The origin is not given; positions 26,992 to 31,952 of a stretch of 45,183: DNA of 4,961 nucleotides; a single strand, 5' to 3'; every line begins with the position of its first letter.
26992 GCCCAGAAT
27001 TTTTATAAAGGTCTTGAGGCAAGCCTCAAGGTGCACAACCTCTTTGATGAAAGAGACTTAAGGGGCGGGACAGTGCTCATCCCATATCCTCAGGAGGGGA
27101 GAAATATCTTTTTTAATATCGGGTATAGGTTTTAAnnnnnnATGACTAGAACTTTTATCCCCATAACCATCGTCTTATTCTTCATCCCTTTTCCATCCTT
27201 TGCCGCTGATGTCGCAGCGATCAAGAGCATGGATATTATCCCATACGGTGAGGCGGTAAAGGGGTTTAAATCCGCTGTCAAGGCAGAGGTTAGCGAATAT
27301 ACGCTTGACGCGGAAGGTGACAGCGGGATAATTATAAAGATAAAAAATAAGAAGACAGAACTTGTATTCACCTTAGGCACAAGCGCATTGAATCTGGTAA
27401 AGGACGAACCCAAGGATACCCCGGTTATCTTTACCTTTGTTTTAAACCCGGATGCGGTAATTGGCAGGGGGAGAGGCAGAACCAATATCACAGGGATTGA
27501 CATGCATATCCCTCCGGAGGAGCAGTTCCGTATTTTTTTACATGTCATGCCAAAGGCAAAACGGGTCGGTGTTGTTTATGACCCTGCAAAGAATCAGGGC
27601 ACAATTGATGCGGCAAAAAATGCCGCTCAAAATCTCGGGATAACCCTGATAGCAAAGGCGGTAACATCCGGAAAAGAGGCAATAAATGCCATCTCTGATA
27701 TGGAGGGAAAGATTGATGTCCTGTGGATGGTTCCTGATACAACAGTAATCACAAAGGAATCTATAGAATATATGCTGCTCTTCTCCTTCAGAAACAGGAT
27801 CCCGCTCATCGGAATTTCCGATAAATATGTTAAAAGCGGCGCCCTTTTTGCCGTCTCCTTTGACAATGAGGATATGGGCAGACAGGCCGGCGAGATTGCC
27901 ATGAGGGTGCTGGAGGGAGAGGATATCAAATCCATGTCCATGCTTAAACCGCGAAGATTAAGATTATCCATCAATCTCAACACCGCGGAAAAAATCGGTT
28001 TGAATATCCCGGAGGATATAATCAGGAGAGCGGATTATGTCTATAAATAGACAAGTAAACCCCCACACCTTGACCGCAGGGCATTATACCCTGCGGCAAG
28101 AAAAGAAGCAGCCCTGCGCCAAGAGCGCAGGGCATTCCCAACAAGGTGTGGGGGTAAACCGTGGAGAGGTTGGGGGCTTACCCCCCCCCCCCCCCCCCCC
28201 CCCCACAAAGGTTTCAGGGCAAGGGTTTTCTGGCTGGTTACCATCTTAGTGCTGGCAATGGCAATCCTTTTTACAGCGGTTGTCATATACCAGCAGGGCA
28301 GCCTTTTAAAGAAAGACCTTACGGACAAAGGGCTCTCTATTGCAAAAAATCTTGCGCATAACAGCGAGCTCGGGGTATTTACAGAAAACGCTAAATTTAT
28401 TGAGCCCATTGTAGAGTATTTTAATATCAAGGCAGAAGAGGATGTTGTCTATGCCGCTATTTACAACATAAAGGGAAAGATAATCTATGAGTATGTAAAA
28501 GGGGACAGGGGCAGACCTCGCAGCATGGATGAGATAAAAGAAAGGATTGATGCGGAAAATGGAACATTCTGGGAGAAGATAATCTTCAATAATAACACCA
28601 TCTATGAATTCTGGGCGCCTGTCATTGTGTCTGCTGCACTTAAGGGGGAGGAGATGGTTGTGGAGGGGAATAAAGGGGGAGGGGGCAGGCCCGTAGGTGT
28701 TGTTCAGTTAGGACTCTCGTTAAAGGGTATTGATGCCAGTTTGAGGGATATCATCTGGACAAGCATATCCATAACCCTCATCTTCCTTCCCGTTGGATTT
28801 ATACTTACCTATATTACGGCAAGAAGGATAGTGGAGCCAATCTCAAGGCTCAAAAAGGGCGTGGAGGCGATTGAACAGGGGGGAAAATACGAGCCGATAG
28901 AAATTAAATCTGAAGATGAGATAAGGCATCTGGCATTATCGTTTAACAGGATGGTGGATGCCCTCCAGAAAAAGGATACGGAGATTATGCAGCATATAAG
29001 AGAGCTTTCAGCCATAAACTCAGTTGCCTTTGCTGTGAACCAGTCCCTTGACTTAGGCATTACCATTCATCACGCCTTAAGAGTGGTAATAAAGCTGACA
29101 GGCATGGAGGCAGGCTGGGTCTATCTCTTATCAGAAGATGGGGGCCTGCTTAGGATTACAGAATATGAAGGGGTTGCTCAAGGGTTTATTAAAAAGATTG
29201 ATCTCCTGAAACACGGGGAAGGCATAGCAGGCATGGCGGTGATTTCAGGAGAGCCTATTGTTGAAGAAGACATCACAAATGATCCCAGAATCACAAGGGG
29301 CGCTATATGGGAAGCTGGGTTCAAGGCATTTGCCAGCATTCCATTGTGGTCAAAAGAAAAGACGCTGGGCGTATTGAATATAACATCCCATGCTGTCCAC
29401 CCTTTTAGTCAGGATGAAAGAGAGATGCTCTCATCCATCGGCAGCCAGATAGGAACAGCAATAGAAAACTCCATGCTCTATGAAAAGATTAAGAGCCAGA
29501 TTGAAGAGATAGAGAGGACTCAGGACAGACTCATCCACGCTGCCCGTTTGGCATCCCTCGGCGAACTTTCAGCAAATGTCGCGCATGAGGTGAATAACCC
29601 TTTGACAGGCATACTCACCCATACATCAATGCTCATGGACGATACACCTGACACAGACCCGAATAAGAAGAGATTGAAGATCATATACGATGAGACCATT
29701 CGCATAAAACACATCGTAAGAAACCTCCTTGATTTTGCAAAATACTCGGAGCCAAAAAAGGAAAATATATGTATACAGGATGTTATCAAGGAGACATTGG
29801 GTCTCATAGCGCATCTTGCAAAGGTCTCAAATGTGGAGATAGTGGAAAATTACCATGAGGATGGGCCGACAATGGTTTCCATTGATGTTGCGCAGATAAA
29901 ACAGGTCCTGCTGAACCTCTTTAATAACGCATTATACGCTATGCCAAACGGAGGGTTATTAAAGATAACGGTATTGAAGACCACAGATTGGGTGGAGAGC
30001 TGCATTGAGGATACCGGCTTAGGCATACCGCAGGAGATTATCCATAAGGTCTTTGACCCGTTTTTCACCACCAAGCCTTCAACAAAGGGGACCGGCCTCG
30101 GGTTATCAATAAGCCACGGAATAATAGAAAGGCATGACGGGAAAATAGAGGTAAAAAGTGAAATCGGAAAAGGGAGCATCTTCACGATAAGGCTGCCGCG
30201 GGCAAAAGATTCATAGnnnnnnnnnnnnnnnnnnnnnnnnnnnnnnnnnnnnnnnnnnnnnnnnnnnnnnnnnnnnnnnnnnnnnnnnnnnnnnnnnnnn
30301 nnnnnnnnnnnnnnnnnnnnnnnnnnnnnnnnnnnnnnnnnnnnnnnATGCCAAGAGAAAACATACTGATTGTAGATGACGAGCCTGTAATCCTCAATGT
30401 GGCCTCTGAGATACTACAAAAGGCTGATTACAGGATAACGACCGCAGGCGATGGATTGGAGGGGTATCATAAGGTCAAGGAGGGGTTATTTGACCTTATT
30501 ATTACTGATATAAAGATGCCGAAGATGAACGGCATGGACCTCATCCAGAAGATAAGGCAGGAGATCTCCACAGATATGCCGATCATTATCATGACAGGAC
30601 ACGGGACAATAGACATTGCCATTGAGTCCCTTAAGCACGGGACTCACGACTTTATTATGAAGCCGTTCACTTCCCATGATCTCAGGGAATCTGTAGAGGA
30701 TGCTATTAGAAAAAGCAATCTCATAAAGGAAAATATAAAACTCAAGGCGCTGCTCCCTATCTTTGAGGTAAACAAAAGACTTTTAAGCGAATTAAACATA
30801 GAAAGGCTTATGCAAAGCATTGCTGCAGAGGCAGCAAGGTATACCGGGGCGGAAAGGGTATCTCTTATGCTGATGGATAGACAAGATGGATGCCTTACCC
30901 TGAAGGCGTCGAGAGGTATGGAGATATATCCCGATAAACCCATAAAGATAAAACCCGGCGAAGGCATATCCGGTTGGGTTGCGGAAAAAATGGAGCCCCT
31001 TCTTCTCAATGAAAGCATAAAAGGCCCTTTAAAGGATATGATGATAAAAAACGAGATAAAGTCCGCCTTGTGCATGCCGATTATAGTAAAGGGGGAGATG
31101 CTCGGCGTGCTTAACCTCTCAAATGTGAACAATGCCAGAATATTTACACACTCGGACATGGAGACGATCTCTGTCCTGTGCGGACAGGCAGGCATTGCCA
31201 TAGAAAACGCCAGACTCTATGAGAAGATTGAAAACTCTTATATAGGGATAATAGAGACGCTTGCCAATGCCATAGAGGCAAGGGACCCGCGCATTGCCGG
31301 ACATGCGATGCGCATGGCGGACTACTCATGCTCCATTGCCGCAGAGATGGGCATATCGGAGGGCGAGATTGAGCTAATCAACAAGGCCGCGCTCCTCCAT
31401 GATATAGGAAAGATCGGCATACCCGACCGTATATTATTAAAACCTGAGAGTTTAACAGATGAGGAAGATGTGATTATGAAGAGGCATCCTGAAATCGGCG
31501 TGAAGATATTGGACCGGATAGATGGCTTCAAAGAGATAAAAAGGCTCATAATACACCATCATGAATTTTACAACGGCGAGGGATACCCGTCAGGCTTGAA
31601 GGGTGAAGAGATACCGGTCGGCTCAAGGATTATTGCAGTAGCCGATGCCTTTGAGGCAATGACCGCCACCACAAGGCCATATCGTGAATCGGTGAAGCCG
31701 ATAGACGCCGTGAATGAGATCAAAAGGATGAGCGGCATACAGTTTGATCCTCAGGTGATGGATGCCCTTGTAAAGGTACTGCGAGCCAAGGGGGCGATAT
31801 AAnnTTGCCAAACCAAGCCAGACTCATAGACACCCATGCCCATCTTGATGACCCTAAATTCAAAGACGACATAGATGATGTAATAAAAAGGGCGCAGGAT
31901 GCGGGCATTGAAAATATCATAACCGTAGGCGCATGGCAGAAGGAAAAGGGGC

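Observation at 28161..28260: C24 homopolymer places the histidine kinase out of frame with its probable start codon: a candidate phase switch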

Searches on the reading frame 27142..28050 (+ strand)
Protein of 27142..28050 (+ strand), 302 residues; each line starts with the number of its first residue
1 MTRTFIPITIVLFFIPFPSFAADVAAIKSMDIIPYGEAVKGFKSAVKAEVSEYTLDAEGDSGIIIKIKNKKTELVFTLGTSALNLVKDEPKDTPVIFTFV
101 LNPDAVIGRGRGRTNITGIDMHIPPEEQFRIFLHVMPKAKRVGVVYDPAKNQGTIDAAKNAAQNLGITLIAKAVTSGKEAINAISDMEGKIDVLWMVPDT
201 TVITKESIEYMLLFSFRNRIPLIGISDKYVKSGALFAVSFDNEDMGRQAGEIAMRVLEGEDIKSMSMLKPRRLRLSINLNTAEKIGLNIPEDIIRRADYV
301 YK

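Call 16: search_protein_families(library=pfam, proteins=[window:27142-28050:+])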
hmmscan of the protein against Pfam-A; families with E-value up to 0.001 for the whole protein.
window:27142-28050:+ (302 aa): 1 family
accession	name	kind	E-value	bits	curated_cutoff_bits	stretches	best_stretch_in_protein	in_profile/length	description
PF04392.18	ABC_sub_bind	-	6.7e-38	131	25.9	1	56-300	41-292/293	ABC transporter substrate binding protein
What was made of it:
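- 27142..28050 (+): Periplasmic ABC_sub_bind protein gene. Its native stop TAG 28048-28050 is the stop that closes the kinase frame upstream. Pfam PF04392, E 6.7e-38 (call 16).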

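Call 17: find_encoding_contigs(protein=window:27142-28050:+, flank=4000, max_places=10)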
Protein window:27142-28050:+ (302 aa): 2 contigs read that carry it; 2 places shown.
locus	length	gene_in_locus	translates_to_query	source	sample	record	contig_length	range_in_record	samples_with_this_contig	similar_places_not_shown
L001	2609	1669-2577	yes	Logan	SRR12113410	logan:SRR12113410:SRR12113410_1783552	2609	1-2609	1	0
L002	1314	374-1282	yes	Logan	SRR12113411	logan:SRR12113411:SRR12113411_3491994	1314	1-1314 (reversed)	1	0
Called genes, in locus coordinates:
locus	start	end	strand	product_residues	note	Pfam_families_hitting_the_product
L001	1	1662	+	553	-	?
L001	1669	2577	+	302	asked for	PF04392:ABC_sub_bind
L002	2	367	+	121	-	?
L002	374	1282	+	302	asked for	PF04392:ABC_sub_bind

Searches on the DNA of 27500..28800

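Call 10: search_rna_families(source=window, start=27500, end=28800, threshold=evalue, max_evalue=1)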
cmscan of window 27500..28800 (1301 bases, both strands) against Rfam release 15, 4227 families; matches with E-value up to 1: 2.
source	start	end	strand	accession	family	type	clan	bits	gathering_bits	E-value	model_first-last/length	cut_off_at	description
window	28144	28204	-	RF03486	mir-3940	Gene; miRNA;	-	21.7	84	0.44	1-92/92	no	mir-3940 microRNA precursor family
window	28052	28229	-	RF02657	sot2652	Gene; sRNA;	-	17.4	61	0.35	1-187/187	no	Sense overlapping transcript RNA 2652 (sot)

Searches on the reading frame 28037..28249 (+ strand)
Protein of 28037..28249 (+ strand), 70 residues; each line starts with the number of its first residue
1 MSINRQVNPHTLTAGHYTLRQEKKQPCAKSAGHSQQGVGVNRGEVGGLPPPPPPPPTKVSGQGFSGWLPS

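Call 59: find_encoding_contigs(protein=window:28037-28249:+, flank=3000, max_places=5)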
Protein window:28037-28249:+ (70 aa): no gene with exactly this product is on record in the collection.

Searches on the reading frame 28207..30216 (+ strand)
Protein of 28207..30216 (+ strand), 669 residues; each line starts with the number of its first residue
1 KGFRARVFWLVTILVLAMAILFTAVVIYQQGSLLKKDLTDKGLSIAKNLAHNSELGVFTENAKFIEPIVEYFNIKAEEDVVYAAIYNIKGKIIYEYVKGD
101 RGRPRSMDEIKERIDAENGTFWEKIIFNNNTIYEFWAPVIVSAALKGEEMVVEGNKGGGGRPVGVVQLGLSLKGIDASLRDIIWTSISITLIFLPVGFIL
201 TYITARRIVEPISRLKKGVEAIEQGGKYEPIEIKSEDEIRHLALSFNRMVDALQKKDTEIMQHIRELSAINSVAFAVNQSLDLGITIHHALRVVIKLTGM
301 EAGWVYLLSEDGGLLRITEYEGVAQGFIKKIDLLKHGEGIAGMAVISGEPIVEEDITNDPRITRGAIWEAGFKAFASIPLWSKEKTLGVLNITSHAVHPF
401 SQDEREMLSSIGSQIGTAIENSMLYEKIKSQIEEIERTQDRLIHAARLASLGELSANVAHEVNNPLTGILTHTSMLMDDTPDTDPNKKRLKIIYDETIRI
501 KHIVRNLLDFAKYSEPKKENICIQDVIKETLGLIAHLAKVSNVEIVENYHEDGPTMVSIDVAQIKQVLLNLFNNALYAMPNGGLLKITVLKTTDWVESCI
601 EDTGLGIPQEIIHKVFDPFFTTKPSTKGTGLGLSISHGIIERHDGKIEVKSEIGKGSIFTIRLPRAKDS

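Call 16: search_protein_families(library=pfam, proteins=[window:28207-30216:+])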
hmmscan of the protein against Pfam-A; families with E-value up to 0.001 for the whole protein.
window:28207-30216:+ (669 aa): 7 families
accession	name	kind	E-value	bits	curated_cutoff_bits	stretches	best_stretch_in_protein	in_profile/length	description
PF02518.31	HATPase_c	-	9.6e-27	94.1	26.4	1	560-666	2-110/111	Histidine kinase-, DNA gyrase B-, and HSP90-like ATPase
PF13185.12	GAF_2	-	1.9e-22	80.4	28.6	1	281-420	2-136/136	GAF domain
PF00512.31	HisKA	-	4.8e-16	59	26.9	1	451-513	2-63/66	His Kinase A (phospho-acceptor) domain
PF01590.32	GAF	-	3.7e-15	57.1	22.4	1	286-419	5-133/133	GAF domain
PF00672.30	HAMP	-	4.2e-12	46.6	25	1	204-254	2-52/53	HAMP domain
PF13492.12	GAF_3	-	1.7e-09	38.6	27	1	287-421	6-129/129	GAF domain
PF09984.15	sCache_4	-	0.00024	21.3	22.1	1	34-94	7-67/145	Single cache domain 4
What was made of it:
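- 28204..30216 (+): Sensor histidine kinase body: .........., TM1, sCache_4-like periplasmic domain, HAMP, GAF, HisKA, HATPase_c. It is intact, with no internal stops. Pfam (call 16).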

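Call 18: find_encoding_contigs(protein=window:28249-30216:+, flank=4000, max_places=10)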
Protein window:28249-30216:+ (655 aa): no gene with exactly this product is on record in the collection.

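Call 21: find_homologous_proteins(query=window:28207-30216:+, max_evalue=1e-20)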
Query window:28207-30216:+ (669 aa): 219 proteins with E <= 1e-20 among 8000 candidates; the best 120 are listed.
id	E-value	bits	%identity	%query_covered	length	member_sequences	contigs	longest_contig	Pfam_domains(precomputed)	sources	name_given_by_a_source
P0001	0.0e+0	1442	100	97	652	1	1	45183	PF00672.31,PF13185.13,PF01590.33,PF02518.32,PF13492.13,PF00512.32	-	-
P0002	1.6e-263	894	60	99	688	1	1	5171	PF00672.31,PF13185.13,PF01590.33,PF02518.32,PF13492.13,PF00512.32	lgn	-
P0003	5.7e-260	883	60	99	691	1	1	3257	PF00672.31,PF13185.13,PF01590.33,PF02518.32,PF13492.13,PF00512.32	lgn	-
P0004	1.1e-257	875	60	99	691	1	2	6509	PF00672.31,PF13185.13,PF01590.33,PF02518.32,PF13492.13,PF00512.32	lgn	-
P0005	6.8e-255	866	57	99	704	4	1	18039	PF00672.31,PF13185.13,PF01590.33,PF02518.32,PF13492.13,PF00512.32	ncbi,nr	ncbi:MAG: GAF domain-containing protein [Nitrospinae bacterium]|nr:GAF domain-containing protein [Ni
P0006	1.4e-254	865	58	99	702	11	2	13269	PF00672.31,PF13185.13,PF01590.33,PF02518.32,PF13492.13,PF00512.32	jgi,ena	-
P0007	7.1e-254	863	58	99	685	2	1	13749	PF00672.31,PF13185.13,PF01590.33,PF02518.32,PF13492.13,PF00512.32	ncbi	-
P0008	2.5e-252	858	58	100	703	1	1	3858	PF00672.31,PF09984.16,PF13185.13,PF01590.33,PF02518.32,PF13492.13,PF00512.32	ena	-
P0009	1.5e-250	852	58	99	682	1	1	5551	PF00672.31,PF13185.13,PF01590.33,PF02518.32,PF13492.13,PF00512.32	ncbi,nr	ncbi:MAG: GAF domain-containing protein [Deltaproteobacteria bacterium]|nr:GAF domain-containing pro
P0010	1.4e-248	845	59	99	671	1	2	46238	PF00672.31,PF13185.13,PF01590.33,PF02518.32,PF13492.13,PF00512.32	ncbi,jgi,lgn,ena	-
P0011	4.1e-247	840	59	99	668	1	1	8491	PF00672.31,PF13185.13,PF01590.33,PF02518.32,PF13492.13,PF00512.32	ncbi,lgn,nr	ncbi:MAG: ATP-binding protein [Deltaproteobacteria bacterium]|nr:ATP-binding protein [Deltaproteobac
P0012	8.8e-247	839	56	100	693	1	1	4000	PF00672.31,PF13185.13,PF01590.33,PF02518.32,PF13492.13,PF00512.32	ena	-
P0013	3.8e-246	837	59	99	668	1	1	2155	PF00672.31,PF13185.13,PF01590.33,PF02518.32,PF13492.13,PF00512.32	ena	-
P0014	1.0e-245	836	58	99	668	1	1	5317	PF00672.31,PF13185.13,PF01590.33,PF02518.32,PF13492.13,PF00512.32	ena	-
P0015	2.8e-243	828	58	99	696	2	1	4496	PF00672.31,PF13185.13,PF01590.33,PF02518.32,PF13492.13,PF00512.32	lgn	-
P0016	2.8e-242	824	57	100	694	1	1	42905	PF00672.31,PF13185.13,PF01590.33,PF02518.32,PF13492.13,PF00512.32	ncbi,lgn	-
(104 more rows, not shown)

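Call 23: find_encoding_contigs(protein=P0001, flank=4000, max_places=10)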
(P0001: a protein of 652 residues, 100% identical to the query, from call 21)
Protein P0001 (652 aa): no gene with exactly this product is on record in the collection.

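Call 33: find_encoding_contigs(protein=P0002, flank=3000, max_places=3)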
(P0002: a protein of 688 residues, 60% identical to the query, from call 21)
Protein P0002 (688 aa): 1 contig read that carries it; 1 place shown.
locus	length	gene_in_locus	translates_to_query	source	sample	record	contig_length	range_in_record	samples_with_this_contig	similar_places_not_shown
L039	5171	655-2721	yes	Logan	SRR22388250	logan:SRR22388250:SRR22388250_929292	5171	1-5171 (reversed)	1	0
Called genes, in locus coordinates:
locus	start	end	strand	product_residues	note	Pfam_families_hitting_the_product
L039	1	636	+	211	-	?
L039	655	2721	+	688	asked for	PF00672:HAMP, PF13185:GAF_2, PF01590:GAF, PF13492:GAF_3, PF00512:HisKA, PF02518:HATPase_c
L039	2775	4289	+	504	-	PF00072:Response_reg, PF01590:GAF, PF13185:GAF_2, PF13492:GAF_3, PF08668:HDOD (weak), PF13487:HD_5, PF01966:HD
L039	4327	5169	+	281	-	?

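Call 34: find_encoding_contigs(protein=P0016, flank=3000, max_places=3)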
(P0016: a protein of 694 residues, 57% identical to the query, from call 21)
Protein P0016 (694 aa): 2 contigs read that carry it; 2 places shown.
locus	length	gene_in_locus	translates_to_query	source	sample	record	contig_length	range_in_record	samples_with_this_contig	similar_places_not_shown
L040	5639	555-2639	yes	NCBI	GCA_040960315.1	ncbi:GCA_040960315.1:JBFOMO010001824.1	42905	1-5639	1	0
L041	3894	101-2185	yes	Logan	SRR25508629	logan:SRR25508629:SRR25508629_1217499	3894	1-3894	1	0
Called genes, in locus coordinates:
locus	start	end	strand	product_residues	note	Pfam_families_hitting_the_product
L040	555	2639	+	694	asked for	PF00672:HAMP, PF01590:GAF, PF13185:GAF_2, PF13492:GAF_3, PF00512:HisKA, PF02518:HATPase_c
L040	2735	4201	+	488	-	PF00072:Response_reg, PF01590:GAF, PF13185:GAF_2, PF13492:GAF_3, PF13487:HD_5, PF01966:HD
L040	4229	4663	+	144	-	-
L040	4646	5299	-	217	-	PF03781:FGE-sulfatase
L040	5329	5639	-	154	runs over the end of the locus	PF02643:DUF192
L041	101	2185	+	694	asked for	PF00672:HAMP, PF01590:GAF, PF13185:GAF_2, PF13492:GAF_3, PF00512:HisKA, PF02518:HATPase_c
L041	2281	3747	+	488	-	PF00072:Response_reg, PF01590:GAF, PF13185:GAF_2, PF13492:GAF_3, PF13487:HD_5, PF01966:HD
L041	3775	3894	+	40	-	?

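Call 35: find_encoding_contigs(protein=P0004, flank=3000, max_places=3)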
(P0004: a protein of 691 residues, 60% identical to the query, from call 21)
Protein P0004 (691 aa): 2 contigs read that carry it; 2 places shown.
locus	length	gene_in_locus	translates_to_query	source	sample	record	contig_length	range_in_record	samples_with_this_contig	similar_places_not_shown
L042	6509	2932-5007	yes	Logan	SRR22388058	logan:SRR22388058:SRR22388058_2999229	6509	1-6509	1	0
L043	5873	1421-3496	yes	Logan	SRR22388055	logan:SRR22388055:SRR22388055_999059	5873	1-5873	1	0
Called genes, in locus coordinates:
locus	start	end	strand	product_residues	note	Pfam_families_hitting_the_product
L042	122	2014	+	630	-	PF07715:Plug, PF00593:TonB_dep_Rec_b-barrel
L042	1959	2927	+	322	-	PF04392:ABC_sub_bind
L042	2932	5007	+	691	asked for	PF00672:HAMP, PF01590:GAF, PF13185:GAF_2, PF13492:GAF_3, PF00512:HisKA, PF02518:HATPase_c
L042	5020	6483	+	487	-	PF00072:Response_reg, PF01590:GAF, PF13185:GAF_2, PF13492:GAF_3, PF13487:HD_5, PF01966:HD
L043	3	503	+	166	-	?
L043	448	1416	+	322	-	PF04392:ABC_sub_bind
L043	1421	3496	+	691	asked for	PF00672:HAMP, PF01590:GAF, PF13185:GAF_2, PF13492:GAF_3, PF00512:HisKA, PF02518:HATPase_c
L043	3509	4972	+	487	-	PF00072:Response_reg, PF01590:GAF, PF13185:GAF_2, PF13492:GAF_3, PF13487:HD_5, PF01966:HD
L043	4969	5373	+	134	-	PF03610:EIIA-man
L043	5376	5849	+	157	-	PF03830:PTSIIB_sorb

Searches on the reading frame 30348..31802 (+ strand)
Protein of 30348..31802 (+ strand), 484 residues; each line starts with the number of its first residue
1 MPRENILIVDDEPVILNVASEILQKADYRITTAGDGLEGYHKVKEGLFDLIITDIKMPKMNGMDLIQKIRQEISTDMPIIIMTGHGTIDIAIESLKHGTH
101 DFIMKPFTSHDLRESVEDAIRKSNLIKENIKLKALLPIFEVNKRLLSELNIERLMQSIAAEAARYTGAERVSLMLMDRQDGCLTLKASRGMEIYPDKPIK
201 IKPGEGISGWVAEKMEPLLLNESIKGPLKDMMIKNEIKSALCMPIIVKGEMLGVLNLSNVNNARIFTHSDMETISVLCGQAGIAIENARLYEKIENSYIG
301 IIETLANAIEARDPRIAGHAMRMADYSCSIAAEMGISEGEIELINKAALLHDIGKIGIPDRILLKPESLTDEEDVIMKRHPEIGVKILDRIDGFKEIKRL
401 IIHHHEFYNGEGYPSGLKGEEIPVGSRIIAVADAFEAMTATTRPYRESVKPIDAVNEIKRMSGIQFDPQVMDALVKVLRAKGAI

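Call 16: search_protein_families(library=pfam, proteins=[window:30348-31802:+])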
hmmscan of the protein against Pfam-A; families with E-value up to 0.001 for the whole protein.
window:30348-31802:+ (484 aa): 6 families
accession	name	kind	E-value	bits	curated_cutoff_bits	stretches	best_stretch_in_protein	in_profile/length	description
PF13487.12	HD_5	-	4.5e-42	144.1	27.2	1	304-470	2-170/170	HD domain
PF00072.30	Response_reg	-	1e-31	109.8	30.2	1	6-116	1-110/111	Response regulator receiver domain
PF01966.28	HD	-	6.8e-24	84.8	22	1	317-438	2-116/116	HD domain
PF01590.32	GAF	-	9.4e-18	65.5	22.4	1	151-285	2-133/133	GAF domain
PF13185.12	GAF_2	-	6.2e-16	59.3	28.6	1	149-286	2-136/136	GAF domain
PF13492.12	GAF_3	-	6.6e-10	39.9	27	1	150-287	1-129/129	GAF domain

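Call 27: find_encoding_contigs(protein=window:30348-31802:+, flank=10000, max_places=10)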
Protein window:30348-31802:+ (484 aa): no gene with exactly this product is on record in the collection.
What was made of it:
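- On SSR (homopolymer) phase-variable contingency locus: Exact-protein look-ups found nothing (calls 18, 23, 27, 59).
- Tried and rejected: Exact-product look-ups for the kinase (655 and 652 aa), the regulator and the 70-aa ORF were all absent (calls 18, 23, 27, 59).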
